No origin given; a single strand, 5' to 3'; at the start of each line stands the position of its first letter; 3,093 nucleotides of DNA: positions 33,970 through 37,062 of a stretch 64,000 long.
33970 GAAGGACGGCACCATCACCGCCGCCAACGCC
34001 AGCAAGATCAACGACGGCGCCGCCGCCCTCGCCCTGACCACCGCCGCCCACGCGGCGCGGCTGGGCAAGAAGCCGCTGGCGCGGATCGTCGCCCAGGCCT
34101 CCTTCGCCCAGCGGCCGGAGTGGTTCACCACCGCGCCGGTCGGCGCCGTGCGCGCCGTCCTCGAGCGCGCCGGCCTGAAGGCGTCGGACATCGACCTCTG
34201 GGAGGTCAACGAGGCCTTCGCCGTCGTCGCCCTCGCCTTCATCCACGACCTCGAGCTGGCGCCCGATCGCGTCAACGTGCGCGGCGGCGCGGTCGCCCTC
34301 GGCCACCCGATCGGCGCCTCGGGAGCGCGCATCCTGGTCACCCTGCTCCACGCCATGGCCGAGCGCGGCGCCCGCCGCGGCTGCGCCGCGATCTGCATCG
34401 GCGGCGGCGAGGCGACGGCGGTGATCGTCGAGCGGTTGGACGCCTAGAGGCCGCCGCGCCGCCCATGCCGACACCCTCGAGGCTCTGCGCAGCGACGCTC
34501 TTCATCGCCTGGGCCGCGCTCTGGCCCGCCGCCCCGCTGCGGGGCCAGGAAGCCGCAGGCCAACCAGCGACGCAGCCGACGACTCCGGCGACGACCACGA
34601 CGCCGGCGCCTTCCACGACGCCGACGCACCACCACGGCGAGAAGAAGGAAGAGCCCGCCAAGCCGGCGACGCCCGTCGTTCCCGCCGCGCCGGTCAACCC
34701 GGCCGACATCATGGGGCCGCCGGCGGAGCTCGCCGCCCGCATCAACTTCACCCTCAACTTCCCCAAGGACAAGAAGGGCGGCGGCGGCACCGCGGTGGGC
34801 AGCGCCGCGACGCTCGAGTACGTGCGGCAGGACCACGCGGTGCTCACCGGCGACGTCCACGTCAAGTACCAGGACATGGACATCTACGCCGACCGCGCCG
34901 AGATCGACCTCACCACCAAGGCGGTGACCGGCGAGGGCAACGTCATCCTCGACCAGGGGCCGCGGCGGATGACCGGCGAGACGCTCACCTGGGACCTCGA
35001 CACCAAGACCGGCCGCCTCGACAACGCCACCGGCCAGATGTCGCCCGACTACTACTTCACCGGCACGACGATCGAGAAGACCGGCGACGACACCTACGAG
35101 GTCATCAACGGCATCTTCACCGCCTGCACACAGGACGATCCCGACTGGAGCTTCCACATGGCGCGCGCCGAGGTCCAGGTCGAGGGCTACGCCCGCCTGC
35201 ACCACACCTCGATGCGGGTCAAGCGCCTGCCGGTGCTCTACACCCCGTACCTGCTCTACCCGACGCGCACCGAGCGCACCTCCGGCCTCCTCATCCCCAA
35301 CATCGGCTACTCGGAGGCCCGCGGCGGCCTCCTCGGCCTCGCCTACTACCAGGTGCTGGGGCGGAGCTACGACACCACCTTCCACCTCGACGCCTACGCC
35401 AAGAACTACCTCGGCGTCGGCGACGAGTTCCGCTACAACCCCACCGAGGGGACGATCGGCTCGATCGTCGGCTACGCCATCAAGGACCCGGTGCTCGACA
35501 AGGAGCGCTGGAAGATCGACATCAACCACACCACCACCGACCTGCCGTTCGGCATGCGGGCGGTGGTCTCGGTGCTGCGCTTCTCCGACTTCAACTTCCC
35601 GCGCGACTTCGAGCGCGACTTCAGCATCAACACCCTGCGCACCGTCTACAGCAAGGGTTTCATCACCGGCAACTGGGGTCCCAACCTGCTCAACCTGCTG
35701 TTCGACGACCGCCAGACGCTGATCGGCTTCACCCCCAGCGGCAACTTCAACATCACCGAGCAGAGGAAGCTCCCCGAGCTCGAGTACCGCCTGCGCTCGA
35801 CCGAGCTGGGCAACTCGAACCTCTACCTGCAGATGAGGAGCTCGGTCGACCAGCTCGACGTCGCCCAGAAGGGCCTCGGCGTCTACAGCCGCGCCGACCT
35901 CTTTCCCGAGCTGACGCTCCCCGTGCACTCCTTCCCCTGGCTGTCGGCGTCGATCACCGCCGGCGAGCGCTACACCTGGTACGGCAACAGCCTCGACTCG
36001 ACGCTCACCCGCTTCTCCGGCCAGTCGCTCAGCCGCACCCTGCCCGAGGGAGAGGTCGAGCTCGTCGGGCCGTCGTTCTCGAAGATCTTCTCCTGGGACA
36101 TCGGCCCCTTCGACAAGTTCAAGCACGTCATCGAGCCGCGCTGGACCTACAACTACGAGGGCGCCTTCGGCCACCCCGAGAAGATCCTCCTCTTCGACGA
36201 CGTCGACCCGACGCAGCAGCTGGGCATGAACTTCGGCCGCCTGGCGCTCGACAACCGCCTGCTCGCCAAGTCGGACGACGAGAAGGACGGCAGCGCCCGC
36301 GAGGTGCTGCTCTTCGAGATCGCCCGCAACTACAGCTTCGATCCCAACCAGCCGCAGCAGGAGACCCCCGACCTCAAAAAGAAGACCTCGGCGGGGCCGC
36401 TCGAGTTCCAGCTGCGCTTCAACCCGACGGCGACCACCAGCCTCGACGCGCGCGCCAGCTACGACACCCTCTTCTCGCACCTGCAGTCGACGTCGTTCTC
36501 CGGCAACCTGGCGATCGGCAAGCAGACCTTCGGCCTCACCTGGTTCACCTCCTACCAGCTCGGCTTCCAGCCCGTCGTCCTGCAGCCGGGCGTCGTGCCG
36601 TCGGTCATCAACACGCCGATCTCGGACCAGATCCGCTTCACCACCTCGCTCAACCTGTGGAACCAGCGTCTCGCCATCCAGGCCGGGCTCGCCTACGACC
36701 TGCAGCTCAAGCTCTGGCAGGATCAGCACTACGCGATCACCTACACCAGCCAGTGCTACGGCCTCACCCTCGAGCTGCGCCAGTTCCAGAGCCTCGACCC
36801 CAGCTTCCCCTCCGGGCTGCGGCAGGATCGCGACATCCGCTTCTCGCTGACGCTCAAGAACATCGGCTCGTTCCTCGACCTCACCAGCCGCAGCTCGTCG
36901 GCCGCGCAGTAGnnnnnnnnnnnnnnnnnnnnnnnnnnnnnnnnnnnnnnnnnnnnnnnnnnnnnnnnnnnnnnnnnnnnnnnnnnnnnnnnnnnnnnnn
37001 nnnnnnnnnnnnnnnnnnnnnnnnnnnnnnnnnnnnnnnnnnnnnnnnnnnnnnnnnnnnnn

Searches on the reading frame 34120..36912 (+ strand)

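Call 9: search_protein_families(library=pfam, proteins=[window:34120-36912:+], max_evalue=0.001)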
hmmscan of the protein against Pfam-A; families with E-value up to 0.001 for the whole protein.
window:34120-36912:+ (930 aa): 4 families
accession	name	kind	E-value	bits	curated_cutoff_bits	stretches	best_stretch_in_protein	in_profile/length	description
PF04453.20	LptD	-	7.4e-13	49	22.4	1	462-793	2-336/384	LPS transport system D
PF19838.5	LptD_2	-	3.7e-09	36.2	22.5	1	364-442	7-89/464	LptD protein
PF03968.19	LptD_N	-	2.1e-05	25.2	20.4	0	255-317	2-63/113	LptA/(LptD N-terminal domain) LPS transport protein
PF06835.18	LptC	-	0.00011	22.3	21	1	237-301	98-167/175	Lipopolysaccharide-assembly, LptC-related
